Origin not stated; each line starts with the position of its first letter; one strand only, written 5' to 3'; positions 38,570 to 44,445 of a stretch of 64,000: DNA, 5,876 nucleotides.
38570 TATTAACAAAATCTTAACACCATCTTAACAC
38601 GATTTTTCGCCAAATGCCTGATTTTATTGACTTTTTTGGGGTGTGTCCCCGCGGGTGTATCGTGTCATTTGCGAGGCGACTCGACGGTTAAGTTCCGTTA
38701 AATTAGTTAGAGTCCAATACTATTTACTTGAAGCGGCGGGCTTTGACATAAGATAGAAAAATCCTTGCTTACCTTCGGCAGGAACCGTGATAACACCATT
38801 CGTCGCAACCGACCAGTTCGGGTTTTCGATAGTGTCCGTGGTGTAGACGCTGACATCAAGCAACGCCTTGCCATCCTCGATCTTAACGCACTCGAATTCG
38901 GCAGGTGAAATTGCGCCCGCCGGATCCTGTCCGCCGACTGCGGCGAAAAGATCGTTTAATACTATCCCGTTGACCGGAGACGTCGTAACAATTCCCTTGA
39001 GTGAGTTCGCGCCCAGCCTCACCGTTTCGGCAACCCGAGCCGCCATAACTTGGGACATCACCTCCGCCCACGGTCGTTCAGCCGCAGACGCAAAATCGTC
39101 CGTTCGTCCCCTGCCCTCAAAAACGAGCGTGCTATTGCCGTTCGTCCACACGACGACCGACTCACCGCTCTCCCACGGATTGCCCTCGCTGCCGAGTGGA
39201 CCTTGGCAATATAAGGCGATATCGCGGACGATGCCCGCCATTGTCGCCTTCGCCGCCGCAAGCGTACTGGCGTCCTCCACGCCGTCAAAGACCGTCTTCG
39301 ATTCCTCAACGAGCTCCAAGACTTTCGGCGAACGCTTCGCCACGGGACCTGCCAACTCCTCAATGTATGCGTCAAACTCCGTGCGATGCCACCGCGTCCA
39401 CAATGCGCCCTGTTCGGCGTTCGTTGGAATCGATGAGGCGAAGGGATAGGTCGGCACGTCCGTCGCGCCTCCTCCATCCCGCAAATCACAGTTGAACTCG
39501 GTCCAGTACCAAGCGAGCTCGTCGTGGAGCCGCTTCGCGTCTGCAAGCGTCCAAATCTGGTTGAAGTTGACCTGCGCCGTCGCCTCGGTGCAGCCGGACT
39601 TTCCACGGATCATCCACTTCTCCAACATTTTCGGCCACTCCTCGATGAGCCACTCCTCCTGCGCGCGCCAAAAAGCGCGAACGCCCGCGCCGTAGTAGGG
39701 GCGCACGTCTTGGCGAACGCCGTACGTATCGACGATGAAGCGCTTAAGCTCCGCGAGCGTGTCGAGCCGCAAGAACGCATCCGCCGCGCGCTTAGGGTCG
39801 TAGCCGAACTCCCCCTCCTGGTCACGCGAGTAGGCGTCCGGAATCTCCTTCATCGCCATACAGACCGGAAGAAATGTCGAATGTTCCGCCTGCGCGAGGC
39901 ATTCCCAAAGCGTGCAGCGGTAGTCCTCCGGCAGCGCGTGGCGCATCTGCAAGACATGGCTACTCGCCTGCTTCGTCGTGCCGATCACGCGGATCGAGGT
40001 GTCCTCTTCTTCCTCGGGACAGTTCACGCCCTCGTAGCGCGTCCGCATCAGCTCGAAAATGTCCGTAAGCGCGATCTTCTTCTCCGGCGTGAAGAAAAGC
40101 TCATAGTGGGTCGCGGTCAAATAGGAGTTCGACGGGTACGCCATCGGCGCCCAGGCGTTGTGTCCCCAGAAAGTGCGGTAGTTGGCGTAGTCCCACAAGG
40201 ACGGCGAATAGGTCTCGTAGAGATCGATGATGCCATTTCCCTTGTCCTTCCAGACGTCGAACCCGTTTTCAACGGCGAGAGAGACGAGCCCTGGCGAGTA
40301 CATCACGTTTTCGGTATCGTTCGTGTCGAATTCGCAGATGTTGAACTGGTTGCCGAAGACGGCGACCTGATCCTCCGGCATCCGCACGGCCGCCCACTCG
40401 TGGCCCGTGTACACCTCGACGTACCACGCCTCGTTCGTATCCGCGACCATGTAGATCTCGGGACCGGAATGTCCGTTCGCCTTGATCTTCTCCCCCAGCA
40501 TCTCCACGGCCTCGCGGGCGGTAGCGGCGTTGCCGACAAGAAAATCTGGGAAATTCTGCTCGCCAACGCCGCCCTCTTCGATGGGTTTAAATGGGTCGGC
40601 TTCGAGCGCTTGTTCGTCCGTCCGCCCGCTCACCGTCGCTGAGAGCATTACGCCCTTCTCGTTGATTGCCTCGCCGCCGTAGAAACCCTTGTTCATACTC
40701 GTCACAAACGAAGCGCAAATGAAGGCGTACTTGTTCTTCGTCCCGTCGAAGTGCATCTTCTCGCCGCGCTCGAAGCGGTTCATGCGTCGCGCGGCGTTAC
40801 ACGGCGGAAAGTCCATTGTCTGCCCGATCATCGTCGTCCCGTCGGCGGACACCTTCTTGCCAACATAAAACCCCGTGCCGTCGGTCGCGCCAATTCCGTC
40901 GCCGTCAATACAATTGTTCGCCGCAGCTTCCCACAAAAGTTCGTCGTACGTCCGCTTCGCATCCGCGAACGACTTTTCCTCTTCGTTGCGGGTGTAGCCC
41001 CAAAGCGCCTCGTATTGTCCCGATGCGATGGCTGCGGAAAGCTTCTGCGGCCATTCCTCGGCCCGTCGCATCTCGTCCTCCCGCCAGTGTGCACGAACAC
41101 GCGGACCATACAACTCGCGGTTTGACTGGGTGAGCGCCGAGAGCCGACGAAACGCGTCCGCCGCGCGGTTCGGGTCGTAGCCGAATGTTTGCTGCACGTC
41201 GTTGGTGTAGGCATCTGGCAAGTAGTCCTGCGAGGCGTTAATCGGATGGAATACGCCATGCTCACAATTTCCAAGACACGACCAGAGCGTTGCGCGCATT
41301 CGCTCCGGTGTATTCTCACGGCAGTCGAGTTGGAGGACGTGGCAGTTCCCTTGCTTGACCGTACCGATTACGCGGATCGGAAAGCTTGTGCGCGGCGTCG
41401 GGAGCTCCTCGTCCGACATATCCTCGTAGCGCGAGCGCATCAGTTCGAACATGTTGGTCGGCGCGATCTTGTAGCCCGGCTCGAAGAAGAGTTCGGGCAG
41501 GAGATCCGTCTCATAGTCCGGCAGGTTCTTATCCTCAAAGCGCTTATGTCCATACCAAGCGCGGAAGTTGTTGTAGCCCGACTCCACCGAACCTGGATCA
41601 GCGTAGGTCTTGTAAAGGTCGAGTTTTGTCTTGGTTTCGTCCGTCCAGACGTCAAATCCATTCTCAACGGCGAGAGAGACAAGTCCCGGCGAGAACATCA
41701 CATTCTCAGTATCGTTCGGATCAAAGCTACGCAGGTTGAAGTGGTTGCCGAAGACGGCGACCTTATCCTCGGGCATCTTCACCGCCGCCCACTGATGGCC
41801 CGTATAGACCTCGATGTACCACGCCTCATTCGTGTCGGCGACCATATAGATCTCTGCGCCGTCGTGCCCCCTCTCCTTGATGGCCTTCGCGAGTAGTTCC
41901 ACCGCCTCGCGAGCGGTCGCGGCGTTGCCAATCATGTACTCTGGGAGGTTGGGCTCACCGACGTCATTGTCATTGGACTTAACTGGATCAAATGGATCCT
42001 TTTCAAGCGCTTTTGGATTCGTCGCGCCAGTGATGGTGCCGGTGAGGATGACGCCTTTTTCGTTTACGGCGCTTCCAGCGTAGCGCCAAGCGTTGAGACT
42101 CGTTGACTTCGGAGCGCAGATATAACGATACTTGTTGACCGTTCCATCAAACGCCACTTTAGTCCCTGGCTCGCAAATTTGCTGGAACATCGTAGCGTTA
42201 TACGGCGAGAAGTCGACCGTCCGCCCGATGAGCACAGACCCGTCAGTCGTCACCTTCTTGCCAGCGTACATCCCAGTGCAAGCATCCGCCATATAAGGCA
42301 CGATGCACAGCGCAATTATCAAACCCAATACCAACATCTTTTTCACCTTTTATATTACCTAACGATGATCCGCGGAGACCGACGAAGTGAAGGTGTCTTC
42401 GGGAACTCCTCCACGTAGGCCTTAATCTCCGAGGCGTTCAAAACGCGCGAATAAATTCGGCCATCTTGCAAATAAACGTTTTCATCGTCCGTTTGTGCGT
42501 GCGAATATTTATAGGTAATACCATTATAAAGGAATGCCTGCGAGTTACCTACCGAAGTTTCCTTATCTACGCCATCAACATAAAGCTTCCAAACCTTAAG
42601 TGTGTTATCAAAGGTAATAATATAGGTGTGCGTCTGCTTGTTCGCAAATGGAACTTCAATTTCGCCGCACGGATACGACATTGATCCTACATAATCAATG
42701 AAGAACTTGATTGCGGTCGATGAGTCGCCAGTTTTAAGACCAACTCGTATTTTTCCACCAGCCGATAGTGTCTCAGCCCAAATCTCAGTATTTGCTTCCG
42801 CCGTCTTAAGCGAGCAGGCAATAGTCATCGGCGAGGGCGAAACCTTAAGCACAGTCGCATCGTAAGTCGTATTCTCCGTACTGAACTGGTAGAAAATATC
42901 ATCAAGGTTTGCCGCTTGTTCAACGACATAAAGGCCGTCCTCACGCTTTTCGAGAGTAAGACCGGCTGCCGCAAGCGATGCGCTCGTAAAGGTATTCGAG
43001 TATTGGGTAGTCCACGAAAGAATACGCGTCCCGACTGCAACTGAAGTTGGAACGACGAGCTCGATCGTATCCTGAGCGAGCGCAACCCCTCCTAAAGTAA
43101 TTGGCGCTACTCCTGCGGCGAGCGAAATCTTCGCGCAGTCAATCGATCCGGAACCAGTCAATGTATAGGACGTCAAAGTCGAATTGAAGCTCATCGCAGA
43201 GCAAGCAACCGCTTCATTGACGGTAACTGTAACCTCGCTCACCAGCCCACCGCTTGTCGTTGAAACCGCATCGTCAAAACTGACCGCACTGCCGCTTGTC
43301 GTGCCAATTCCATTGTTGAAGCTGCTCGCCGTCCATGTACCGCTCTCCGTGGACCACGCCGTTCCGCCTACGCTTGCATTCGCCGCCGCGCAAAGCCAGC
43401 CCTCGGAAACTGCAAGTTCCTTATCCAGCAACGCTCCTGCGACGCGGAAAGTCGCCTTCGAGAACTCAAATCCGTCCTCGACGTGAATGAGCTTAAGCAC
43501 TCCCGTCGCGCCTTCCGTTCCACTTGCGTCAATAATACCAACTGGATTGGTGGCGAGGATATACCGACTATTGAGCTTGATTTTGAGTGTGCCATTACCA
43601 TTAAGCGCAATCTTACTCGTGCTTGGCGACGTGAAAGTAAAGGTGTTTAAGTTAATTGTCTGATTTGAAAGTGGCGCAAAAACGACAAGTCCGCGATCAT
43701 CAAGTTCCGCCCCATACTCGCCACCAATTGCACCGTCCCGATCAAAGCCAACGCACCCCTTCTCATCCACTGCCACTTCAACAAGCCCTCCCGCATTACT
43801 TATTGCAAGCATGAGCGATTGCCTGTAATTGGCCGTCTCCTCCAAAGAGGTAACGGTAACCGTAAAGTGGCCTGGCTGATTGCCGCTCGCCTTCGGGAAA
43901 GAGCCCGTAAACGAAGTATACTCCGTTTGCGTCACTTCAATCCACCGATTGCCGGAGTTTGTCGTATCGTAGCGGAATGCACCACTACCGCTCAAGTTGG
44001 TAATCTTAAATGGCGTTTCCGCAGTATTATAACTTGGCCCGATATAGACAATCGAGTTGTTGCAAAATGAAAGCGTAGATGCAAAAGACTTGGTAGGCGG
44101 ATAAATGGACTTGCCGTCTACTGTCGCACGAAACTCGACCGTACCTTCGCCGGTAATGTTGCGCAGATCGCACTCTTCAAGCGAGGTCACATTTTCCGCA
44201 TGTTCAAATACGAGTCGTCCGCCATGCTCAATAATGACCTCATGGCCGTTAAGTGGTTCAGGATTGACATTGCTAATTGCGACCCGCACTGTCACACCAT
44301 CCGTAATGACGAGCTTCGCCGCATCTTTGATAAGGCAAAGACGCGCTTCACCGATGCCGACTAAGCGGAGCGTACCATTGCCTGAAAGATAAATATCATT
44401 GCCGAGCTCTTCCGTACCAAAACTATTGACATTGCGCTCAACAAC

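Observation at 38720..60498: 21.7-kb co-directional gene train: two giant C25-like paralogues bracketing a PARP-like/Fic cassette, ending in a tandem C69 peptidase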

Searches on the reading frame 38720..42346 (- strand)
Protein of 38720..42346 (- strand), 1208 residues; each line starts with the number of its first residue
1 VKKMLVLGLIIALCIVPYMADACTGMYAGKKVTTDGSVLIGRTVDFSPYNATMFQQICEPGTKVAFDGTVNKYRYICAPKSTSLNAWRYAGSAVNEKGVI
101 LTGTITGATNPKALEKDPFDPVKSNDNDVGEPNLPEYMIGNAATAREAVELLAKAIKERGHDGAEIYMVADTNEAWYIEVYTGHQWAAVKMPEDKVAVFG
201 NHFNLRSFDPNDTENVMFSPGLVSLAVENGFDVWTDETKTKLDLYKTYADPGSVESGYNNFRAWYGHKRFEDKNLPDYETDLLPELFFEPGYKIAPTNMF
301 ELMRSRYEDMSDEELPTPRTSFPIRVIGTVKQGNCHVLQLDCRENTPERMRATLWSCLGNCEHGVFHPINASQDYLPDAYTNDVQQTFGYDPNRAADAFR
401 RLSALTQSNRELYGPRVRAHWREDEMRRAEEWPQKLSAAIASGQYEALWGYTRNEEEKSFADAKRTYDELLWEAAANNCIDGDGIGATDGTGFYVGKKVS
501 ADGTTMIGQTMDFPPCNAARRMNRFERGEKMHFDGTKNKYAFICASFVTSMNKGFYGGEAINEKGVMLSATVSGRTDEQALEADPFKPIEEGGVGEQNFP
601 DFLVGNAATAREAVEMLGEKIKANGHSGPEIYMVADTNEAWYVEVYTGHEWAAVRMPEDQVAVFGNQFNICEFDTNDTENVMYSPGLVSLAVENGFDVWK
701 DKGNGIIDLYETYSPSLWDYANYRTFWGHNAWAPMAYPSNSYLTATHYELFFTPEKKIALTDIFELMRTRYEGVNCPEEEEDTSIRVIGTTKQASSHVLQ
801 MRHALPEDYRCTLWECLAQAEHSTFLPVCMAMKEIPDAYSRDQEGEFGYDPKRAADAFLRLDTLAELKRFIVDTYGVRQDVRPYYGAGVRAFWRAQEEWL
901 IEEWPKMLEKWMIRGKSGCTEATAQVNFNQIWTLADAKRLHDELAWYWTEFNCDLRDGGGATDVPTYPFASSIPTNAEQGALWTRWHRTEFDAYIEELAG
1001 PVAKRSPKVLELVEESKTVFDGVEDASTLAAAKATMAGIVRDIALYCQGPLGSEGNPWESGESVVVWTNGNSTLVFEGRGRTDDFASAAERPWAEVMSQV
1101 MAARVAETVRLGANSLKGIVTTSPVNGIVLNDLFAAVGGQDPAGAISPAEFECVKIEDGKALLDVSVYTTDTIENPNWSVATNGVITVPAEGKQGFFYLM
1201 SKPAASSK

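Call 5: search_protein_families(library=pfam, proteins=[window:38720-42346:-], max_evalue=0.01)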
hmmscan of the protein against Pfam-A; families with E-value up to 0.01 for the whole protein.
window:38720-42346:- (1208 aa): 1 family
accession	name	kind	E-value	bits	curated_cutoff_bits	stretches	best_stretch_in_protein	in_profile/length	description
PF03577.20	Peptidase_C69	-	4.1e-102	342.6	23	2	491-843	3-365/402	Peptidase family C69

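Call 6: search_protein_families(library=ncbifam, proteins=[window:38720-42346:-], max_evalue=0.01)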
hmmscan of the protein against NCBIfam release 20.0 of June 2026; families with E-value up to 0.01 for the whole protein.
window:38720-42346:- (1208 aa): 2 families
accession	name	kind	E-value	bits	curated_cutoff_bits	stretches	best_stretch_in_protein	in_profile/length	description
NF033678.1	C69_fam_dipept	equivalog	6.9e-123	411.2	250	2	491-844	3-367/464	C69 family dipeptidase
NF040521.1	C45_proenzyme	subfamily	3.6e-16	59.4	85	2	11-211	75-248/313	C45 family autoproteolytic acyltransferase/hydrolase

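Call 7: search_protein_families(library=padloc, proteins=[window:38720-42346:-], max_evalue=0.01)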
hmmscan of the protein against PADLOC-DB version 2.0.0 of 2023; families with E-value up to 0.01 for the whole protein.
window:38720-42346:- (1208 aa): 0 families

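Call 41: find_homologous_proteins(query=window:38720-42346:-, max_evalue=1e-10)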
Query window:38720-42346:- (1208 aa): 71 proteins with E <= 1e-10 among 8000 candidates.
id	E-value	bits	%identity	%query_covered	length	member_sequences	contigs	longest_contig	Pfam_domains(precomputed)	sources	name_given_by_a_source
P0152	0.0e+0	2850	100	100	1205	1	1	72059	PF03577.21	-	-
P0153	0.0e+0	1824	70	87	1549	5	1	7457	PF03577.21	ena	-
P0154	0.0e+0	1814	70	87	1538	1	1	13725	PF03577.21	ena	-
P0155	0.0e+0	1763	68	87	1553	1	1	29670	PF03577.21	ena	-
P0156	0.0e+0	1713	68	87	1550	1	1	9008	PF03577.21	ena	-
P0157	0.0e+0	1444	86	60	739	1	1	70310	PF03577.21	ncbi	-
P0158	0.0e+0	1188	72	59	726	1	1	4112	PF03577.21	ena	-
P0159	0.0e+0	1173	71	59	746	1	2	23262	PF03577.21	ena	-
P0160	0.0e+0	1105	67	61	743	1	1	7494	PF03577.21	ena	-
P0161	0.0e+0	1055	70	48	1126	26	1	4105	PF03577.21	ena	-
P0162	0.0e+0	1035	69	47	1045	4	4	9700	PF03577.21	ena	-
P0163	0.0e+0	1026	70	46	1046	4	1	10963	PF03577.21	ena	-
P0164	3.1e-294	997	61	59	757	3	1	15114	PF03577.21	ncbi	-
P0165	7.4e-294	996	69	46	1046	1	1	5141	PF03577.21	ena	-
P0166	3.1e-260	885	67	47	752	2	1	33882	PF03577.21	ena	-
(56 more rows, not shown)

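Call 42: find_encoding_contigs(protein=P0152, flank=10000, max_places=4)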
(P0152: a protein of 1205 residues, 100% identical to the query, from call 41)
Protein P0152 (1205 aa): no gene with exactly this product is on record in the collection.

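Call 43: find_encoding_contigs(protein=P0155, flank=10000, max_places=4)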
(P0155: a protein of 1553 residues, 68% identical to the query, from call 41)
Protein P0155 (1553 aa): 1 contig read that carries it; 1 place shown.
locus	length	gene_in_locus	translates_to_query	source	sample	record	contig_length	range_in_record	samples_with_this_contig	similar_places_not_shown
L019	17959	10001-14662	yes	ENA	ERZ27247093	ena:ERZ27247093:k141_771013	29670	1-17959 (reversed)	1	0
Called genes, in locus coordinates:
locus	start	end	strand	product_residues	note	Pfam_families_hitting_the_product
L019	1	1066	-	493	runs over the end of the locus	PF01979:Amidohydro_1, PF13382:Adenine_deam_C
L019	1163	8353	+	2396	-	PF01156:IU_nuc_hydro, PF01261:AP_endonuc_2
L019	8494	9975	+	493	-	PF13187:Fer4_9 (faint), PF13237:Fer4_10 (faint), PF01180:DHO_dh, PF01207:Dus (weak), PF12838:Fer4_7 (weak), PF14697:Fer4_21, PF00037:Fer4 (weak), PF12797:Fer4_2 (weak)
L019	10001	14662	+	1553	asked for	PF03577:Peptidase_C69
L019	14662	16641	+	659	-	PF07944:Beta-AFase-like_GH127_cat, PF07470:Glyco_hydro_88 (weak)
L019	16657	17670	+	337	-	PF00722:Glyco_hydro_16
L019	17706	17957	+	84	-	?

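Call 44: find_encoding_contigs(protein=P0154, flank=10000, max_places=3)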
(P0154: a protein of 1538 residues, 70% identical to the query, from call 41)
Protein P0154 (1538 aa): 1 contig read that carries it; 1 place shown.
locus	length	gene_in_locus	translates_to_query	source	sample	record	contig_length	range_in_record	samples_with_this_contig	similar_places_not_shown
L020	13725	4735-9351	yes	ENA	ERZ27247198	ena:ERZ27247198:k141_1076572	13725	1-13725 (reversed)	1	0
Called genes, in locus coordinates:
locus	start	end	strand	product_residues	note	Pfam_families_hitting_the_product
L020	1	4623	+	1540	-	?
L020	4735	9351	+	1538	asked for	PF03577:Peptidase_C69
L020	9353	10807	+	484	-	PF02554:CstA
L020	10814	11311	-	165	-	PF05099:TerB (weak)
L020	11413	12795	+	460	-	PF00309:Sigma54_AID, PF04963:Sigma54_CBD, PF04552:Sigma54_DBD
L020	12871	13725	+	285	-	?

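Call 45: find_encoding_contigs(protein=P0166, flank=10000, max_places=3)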
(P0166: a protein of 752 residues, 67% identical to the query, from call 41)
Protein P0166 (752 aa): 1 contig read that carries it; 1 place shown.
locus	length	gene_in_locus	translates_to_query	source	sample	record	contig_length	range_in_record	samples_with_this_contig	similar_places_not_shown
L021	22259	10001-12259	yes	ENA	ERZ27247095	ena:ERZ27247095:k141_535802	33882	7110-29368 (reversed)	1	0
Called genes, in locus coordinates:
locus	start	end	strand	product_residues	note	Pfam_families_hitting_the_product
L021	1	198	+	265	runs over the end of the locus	PF02811:PHP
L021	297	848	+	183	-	PF21349:RUBY_RBDX, PF00210:Ferritin (faint), PF02915:Rubrerythrin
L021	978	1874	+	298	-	-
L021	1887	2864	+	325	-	PF00730:HhH-GPD, PF14815:NUDIX_4 (faint)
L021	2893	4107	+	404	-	PF09394:Inhibitor_I42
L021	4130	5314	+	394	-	PF07221:GlcNAc_2-epim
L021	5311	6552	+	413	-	PF00083:Sugar_tr, PF07690:MFS_1, PF00083:Sugar_tr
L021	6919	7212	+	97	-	-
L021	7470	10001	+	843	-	PF03577:Peptidase_C69, PF13350:Y_phosphatase3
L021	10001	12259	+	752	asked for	PF03577:Peptidase_C69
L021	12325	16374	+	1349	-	PF08531:Bac_rhamnosid_N, PF05592:Bac_rhamnosid, PF17389:Bac_rhamnosid6H, PF25852:DUF6242_C (faint), PF02012:BNR (faint), PF15902:Sortilin-Vps10 (weak)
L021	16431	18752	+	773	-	-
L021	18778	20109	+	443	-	PF03315:SDH_beta, PF03313:SDH_alpha, PF03315:SDH_beta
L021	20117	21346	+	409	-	PF00291:PALP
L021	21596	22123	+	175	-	-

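Call 46: find_encoding_contigs(protein=P0164, flank=10000, max_places=3)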
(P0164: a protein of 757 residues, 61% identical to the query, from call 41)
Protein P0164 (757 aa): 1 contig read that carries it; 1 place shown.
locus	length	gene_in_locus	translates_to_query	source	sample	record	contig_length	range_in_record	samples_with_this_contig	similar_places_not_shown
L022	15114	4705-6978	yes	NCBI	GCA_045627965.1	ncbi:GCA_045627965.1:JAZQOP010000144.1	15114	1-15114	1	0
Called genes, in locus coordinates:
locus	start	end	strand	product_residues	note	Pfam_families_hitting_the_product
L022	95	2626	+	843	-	PF03577:Peptidase_C69, PF13350:Y_phosphatase3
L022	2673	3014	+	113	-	PF17761:DUF1016_N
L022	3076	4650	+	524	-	PF01425:Amidase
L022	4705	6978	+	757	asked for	PF03577:Peptidase_C69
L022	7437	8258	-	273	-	PF03309:Pan_kinase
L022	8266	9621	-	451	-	PF01551:Peptidase_M23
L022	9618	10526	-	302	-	PF01790:LGT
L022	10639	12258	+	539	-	-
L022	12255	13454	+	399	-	PF13439:Glyco_transf_4, PF20706:GT4-conflict, PF00534:Glycos_transf_1, PF13692:Glyco_trans_1_4, PF13524:Glyco_trans_1_2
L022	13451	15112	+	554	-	?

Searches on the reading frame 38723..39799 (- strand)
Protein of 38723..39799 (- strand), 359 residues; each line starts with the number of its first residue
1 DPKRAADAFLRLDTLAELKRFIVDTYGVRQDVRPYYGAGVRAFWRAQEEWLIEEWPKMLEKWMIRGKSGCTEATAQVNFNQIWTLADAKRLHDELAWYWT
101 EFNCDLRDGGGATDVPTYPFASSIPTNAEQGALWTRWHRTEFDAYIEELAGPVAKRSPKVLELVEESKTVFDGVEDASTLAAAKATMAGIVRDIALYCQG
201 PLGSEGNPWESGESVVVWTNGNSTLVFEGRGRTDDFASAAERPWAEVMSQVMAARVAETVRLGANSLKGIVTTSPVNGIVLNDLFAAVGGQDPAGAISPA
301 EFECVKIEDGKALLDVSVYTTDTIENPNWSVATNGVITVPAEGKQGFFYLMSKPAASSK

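Call 55: search_protein_families(library=pfam, proteins=[window:38723-39799:-], max_evalue=0.1)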
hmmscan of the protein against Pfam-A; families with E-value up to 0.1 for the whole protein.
window:38723-39799:- (359 aa): 0 families

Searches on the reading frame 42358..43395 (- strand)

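Call 55: search_protein_families(library=pfam, proteins=[window:42358-43395:-], max_evalue=0.1)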
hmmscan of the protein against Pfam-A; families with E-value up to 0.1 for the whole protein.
window:42358-43395:- (346 aa): 1 family
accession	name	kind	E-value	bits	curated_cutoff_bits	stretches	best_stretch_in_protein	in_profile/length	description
PF13385.13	Laminin_G_3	-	5.3e-08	33.6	27.6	1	184-325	13-151/151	Concanavalin A-like lectin/glucanases superfamily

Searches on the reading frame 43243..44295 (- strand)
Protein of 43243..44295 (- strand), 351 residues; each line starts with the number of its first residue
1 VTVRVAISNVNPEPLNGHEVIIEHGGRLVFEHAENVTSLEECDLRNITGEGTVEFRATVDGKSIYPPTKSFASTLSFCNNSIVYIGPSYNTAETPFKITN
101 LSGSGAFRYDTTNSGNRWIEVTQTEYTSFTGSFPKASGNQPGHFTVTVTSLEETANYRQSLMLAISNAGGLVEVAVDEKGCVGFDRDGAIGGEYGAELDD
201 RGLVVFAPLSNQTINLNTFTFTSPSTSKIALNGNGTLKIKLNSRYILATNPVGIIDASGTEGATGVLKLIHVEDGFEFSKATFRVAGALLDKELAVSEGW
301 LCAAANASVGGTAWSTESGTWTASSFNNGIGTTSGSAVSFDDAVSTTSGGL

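Call 55: search_protein_families(library=pfam, proteins=[window:43243-44295:-], max_evalue=0.1)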
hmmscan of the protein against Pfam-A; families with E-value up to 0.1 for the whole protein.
window:43243-44295:- (351 aa): 1 family
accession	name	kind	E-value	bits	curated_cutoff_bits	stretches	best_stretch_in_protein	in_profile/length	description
PF25275.1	Golvesin_C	-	0.029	14.9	31.6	0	83-122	60-99/132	Golvesin C-terminal domain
